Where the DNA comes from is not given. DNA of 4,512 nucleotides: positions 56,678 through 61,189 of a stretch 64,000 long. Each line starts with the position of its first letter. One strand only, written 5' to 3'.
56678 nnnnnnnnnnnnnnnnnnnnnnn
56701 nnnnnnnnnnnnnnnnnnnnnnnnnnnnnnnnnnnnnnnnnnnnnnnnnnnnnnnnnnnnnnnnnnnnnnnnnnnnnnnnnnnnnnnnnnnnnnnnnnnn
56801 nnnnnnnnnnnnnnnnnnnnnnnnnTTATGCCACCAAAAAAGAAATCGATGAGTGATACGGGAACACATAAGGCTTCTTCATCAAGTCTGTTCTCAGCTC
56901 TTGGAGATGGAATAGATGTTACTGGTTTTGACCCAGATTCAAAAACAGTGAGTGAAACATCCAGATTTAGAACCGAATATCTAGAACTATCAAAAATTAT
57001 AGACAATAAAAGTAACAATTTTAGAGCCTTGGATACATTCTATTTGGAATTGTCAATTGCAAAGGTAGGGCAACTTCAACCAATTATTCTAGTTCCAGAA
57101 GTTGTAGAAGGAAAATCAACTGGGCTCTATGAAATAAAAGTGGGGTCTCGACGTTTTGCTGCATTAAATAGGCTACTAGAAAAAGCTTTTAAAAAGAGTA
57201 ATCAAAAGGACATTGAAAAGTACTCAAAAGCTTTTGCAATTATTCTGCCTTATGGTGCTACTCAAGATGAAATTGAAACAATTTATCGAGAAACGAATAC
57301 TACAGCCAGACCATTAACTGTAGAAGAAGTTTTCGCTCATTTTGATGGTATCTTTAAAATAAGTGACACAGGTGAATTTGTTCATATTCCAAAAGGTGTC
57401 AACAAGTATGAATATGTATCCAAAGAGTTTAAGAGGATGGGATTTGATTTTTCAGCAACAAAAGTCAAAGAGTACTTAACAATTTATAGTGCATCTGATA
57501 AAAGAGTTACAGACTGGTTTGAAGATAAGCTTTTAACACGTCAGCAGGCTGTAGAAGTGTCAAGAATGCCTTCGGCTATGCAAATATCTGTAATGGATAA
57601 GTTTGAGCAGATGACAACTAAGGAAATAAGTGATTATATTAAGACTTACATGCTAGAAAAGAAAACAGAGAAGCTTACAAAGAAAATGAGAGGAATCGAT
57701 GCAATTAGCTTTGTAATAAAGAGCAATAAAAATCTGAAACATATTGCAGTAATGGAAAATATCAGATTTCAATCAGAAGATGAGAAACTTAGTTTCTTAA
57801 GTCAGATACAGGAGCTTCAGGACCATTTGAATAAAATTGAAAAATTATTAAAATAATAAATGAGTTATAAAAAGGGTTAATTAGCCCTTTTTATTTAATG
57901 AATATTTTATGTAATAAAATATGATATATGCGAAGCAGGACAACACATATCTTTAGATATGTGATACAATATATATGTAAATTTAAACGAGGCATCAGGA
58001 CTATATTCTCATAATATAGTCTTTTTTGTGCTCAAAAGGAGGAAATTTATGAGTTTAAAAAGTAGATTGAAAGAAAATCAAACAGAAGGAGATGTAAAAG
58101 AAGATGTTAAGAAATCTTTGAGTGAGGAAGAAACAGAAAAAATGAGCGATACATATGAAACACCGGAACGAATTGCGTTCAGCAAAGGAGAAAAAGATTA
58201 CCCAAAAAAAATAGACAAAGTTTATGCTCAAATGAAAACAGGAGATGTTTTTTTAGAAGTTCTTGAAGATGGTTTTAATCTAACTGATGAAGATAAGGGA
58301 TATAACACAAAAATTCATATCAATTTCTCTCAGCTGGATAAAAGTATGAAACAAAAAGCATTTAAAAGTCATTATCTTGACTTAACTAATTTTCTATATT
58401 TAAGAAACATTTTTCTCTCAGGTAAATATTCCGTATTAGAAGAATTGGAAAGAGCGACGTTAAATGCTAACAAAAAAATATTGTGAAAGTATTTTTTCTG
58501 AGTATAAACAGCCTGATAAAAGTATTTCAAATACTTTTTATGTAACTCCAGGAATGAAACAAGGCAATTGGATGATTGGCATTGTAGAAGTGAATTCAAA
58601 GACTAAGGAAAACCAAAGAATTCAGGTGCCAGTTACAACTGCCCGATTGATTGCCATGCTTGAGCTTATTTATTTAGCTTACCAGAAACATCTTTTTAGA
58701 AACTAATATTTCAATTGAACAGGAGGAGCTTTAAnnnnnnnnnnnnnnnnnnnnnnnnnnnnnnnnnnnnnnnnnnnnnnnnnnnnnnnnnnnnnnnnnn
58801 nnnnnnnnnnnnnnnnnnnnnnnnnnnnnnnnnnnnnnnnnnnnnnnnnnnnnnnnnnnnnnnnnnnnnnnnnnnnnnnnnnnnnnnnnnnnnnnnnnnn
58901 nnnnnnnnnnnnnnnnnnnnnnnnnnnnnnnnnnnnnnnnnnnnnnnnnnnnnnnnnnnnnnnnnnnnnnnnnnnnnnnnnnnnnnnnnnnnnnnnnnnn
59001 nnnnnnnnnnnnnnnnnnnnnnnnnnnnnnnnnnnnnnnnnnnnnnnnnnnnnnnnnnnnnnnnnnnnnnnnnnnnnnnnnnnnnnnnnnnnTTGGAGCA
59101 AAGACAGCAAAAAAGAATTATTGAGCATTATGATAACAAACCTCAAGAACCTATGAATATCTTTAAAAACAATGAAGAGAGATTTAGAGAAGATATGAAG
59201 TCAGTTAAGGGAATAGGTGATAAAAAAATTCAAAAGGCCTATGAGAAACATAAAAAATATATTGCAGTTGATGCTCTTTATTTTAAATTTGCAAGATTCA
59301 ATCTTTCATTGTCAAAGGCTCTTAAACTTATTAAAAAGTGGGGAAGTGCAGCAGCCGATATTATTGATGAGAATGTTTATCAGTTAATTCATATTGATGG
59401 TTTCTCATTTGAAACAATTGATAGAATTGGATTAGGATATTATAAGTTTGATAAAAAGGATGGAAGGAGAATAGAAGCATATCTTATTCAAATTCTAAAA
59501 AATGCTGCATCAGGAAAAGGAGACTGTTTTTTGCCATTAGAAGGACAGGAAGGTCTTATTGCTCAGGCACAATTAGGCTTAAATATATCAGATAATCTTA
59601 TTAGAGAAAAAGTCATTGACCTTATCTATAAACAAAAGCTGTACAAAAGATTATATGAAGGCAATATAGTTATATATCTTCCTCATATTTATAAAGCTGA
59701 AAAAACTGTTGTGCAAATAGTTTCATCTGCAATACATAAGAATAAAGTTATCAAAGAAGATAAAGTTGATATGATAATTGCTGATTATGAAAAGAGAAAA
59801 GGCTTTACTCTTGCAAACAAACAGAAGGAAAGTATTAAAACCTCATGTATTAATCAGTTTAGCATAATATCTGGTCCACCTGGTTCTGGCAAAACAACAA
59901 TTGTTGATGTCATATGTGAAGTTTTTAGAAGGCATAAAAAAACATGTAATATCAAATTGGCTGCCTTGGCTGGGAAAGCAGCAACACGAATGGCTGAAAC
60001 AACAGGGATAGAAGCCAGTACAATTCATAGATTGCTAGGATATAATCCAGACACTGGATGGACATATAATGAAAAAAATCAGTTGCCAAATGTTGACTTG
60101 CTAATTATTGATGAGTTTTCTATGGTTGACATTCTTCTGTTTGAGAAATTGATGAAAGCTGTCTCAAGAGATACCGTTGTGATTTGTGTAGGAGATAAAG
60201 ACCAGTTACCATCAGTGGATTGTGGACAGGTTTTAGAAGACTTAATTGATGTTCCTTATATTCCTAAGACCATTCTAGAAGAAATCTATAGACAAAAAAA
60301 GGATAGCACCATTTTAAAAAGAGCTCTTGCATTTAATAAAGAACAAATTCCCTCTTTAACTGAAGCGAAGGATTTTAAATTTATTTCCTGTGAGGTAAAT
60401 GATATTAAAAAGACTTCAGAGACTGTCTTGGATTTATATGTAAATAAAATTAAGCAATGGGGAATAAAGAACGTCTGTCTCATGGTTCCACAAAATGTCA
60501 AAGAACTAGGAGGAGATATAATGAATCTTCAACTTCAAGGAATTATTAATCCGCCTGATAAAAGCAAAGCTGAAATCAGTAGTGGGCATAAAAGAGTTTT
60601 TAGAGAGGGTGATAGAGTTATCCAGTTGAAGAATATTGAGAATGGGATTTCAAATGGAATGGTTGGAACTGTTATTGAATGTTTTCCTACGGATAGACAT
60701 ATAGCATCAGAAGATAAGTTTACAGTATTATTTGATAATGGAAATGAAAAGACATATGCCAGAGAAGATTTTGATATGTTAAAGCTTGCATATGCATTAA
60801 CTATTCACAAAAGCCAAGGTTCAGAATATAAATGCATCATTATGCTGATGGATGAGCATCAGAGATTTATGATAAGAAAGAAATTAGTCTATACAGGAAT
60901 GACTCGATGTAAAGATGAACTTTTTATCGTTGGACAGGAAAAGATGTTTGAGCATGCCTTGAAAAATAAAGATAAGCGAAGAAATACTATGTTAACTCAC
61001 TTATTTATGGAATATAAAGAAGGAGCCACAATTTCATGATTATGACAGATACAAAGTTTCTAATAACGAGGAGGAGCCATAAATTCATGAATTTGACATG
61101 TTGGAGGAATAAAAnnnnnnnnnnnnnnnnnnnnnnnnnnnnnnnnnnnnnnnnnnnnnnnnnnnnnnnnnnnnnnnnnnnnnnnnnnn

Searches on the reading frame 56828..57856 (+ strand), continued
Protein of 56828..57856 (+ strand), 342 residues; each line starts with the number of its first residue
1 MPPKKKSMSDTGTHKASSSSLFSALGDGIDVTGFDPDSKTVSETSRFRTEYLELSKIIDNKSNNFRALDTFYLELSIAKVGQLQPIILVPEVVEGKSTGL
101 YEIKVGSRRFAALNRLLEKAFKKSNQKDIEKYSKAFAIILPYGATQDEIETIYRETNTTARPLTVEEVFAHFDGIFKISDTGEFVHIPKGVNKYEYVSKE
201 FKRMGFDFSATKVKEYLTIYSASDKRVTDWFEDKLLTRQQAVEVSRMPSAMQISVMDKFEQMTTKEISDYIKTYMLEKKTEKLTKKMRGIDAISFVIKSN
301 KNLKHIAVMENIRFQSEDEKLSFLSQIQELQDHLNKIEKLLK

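Call 95: fold_search(model_id=the predicted structure, library=pdb)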
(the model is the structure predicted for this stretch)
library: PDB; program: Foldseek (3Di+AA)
matches with E <= 10: 267; with E <= 0.001: 25
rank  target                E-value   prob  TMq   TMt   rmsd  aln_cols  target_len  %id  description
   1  7nfu_B                1.1e-07  1.00  0.23  0.33  14.8       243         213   15  Crystal structure of C-terminally truncated Geobacillus thermoleovorans nucleoid occlusion protein Noc (released 2021-02-17)
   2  7nfu_A                1.1e-07  1.00  0.22  0.32  15.0       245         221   15  Crystal structure of C-terminally truncated Geobacillus thermoleovorans nucleoid occlusion protein Noc (released 2021-02-17)
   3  7ng0                  1.4e-07  1.00  0.25  0.38  10.7       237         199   16  Crystal structure of N- and C-terminally truncated Geobacillus thermoleovorans nucleoid occlusion protein Noc (released 2021-02-17)
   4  7ol9_A                3.0e-07  1.00  0.24  0.38  17.1       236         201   16  Crystal structure of C-terminally truncated Bacillus subtilis nucleoid occlusion protein (Noc) complexed to the Noc-bi (released 2022-03-09)
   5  7ol9_B                4.5e-07  1.00  0.33  0.47   7.4       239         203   16  Crystal structure of C-terminally truncated Bacillus subtilis nucleoid occlusion protein (Noc) complexed to the Noc-bi (released 2022-03-09)
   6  6sdk_B                6.1e-07  1.00  0.26  0.40  10.6       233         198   14  Crystal structure of bacterial ParB dimer bound to CDP (released 2019-10-23)
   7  7o0n_A                8.1e-07  1.00  0.26  0.41  11.1       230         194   16  Crystal structure of a ParB E93A mutant from Myxococcus xanthus bound to CDP and monothiophosphate (released 2021-09-15)
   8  7bnk_A                9.1e-07  1.00  0.26  0.41  10.7       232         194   15  Crystal structure of ParB from Myxococcus xanthus bound to CDP and Monothiophosphate (released 2021-09-08)
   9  6sdk_A                1.0e-06  1.00  0.23  0.36  11.2       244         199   13  Crystal structure of bacterial ParB dimer bound to CDP (released 2019-10-23)
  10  7bnk_B                1.4e-06  1.00  0.26  0.41  10.6       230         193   15  Crystal structure of ParB from Myxococcus xanthus bound to CDP and Monothiophosphate (released 2021-09-08)
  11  6t1f_C                2.2e-06  1.00  0.23  0.37  13.0       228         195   14  Crystal structure of the C-terminally truncated chromosome-partitioning protein ParB from Caulobacter crescentus compl (released 2020-10-14)
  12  7bnr_A                2.6e-06  1.00  0.26  0.41  10.5       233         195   15  Crystal structure of a ParB Q52A mutant from Myxococcus xanthus bound to CTPyS (released 2021-09-08)
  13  7bm8_A                3.7e-06  1.00  0.25  0.41  10.0       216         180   16  Crystal structure of the C-terminally truncated chromosome-partitioning protein ParB from Caulobacter crescentus compl (released 2021-04-28)
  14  6t1f_A                3.9e-06  1.00  0.23  0.38  13.1       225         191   15  Crystal structure of the C-terminally truncated chromosome-partitioning protein ParB from Caulobacter crescentus compl (released 2020-10-14)
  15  6t1f_D                4.4e-06  1.00  0.25  0.41  12.7       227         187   14  Crystal structure of the C-terminally truncated chromosome-partitioning protein ParB from Caulobacter crescentus compl (released 2020-10-14)
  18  8qa8_F                5.6e-05  1.00  0.25  0.39  11.1       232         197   16  Crystal structure of the C-terminally truncated transcriptional repressor protein KorB from the RK2 plasmid complexed  (released 2024-02-21)
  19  8qa8_A                7.5e-05  1.00  0.25  0.39  11.3       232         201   16  Crystal structure of the C-terminally truncated transcriptional repressor protein KorB from the RK2 plasmid complexed  (released 2024-02-21)
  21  8qa8_C                1.0e-04  1.00  0.23  0.36  12.1       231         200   16  Crystal structure of the C-terminally truncated transcriptional repressor protein KorB from the RK2 plasmid complexed  (released 2024-02-21)
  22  8qa8_B                1.2e-04  1.00  0.25  0.39  11.4       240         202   17  Crystal structure of the C-terminally truncated transcriptional repressor protein KorB from the RK2 plasmid complexed  (released 2024-02-21)
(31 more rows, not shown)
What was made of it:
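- Closest known: KorB–OB system of IncP plasmid RK2. Same: A ParB-fold protein is present (the model matches KorB 8qa8; call 95).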

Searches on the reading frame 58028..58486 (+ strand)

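Call 9: search_protein_families(library=pfam, proteins=[window:58028-58486:+], max_evalue=0.01)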
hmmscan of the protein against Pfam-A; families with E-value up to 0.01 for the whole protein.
window:58028-58486:+ (152 aa): 0 families

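Call 10: search_protein_families(library=phrogs, proteins=[window:58028-58486:+], max_evalue=0.01)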
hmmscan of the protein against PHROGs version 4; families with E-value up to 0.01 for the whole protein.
window:58028-58486:+ (152 aa): 0 families

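Call 86: search_protein_families(library=ncbifam, proteins=[window:58028-58486:+], max_evalue=0.01)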
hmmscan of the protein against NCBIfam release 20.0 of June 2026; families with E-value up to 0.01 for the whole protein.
window:58028-58486:+ (152 aa): 1 family
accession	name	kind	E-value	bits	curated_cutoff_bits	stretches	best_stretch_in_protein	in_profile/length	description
TIGR00553.1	pabB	equivalog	0.0098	15.1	328.4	0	17-80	39-97/329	aminodeoxychorismate synthase component I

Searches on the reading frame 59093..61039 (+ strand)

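Call 9: search_protein_families(library=pfam, proteins=[window:59093-61039:+], max_evalue=0.01)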
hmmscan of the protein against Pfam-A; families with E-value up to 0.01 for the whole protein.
window:59093-61039:+ (648 aa): 17 families
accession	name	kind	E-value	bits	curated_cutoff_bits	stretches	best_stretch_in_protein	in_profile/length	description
PF13245.12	AAA_19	-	8.5e-39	133.2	25.1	1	244-375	1-132/134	AAA domain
PF13604.12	AAA_30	-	1.4e-37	129.7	27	1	240-432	2-187/191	AAA domain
PF14490.11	HHH_RecD2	-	2.5e-16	59.8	27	1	61-146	7-92/92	ATP-dependent RecD2 DNA helicase HHH domain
PF13538.12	UvrD_C_2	-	1.9e-13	50.5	27.4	1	565-613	1-52/52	UvrD-like helicase C-terminal domain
PF18335.7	SH3_13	-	1.3e-12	47.7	41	1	477-545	1-63/65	ATP-dependent RecD-like DNA helicase SH3 domain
PF01443.25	Viral_helicase1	-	4e-09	37.1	21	1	258-374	2-99/228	Viral superfamily 1 RNA helicase core domain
PF13086.12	AAA_11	-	0.00012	22.4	27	1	240-278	2-41/257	AAA domain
PF14520.12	HHH_5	-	0.00019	22.3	27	0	75-112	14-51/57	Helix-hairpin-helix domain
PF20720.3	nSTAND3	-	0.00042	20.5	27.2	1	254-284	17-47/155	Novel STAND NTPase 3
PF24883.2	NPHP3_N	-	0.00095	19.8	24.8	1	252-324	20-89/164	Nephrocystin 3, N-terminal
PF03193.22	RsgA_GTPase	-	0.0011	19.2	30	1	214-307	60-157/174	RsgA GTPase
PF13555.12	AAA_29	-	0.0015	18.7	27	1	256-282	24-50/61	P-loop containing region of AAA domain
PF13087.12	AAA_12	-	0.0016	18.4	27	0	569-616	142-194/195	AAA domain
PF00004.35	AAA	-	0.0017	19.3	21.2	1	258-295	2-37/131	ATPase family associated with various cellular activities (AAA)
PF16277.11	DUF4926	-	0.0058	16.4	29.1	0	507-561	3-51/57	Domain of unknown function (DUF4926)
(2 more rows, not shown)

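Call 10: search_protein_families(library=phrogs, proteins=[window:59093-61039:+], max_evalue=0.01)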
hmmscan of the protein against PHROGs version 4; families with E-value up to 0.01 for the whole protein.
window:59093-61039:+ (648 aa): 10 families
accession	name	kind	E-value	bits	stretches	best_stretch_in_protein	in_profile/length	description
phrog_4412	-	DNA, RNA and nucleotide metabolism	6.8e-134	448.9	1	4-640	105-740/743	exonuclease V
phrog_325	-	DNA, RNA and nucleotide metabolism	1.2e-62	213.5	1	218-629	450-883/986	Dda-like helicase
phrog_1967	-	DNA, RNA and nucleotide metabolism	6.9e-10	39.1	1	407-635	492-690/776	DNA helicase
phrog_25411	-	unknown function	1.6e-06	28.1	0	243-283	217-256/627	-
phrog_168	-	DNA, RNA and nucleotide metabolism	8.8e-06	26.6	1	227-459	22-221/314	clamp loader of DNA polymerase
phrog_25471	-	unknown function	0.00042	21.4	0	256-373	23-161/162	-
phrog_170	-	other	0.00068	20.2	0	237-271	72-107/323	PhoH-like phosphate starvation-inducible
phrog_5846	-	DNA, RNA and nucleotide metabolism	0.004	17.5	1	246-282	30-66/380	clamp loader of DNA polymerase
phrog_249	-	moron, auxiliary metabolic gene and host takeover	0.0053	17.1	0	210-288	89-161/380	porphyrin biosynthesis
phrog_2071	-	other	0.0093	16.8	0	254-283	16-42/282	ATPase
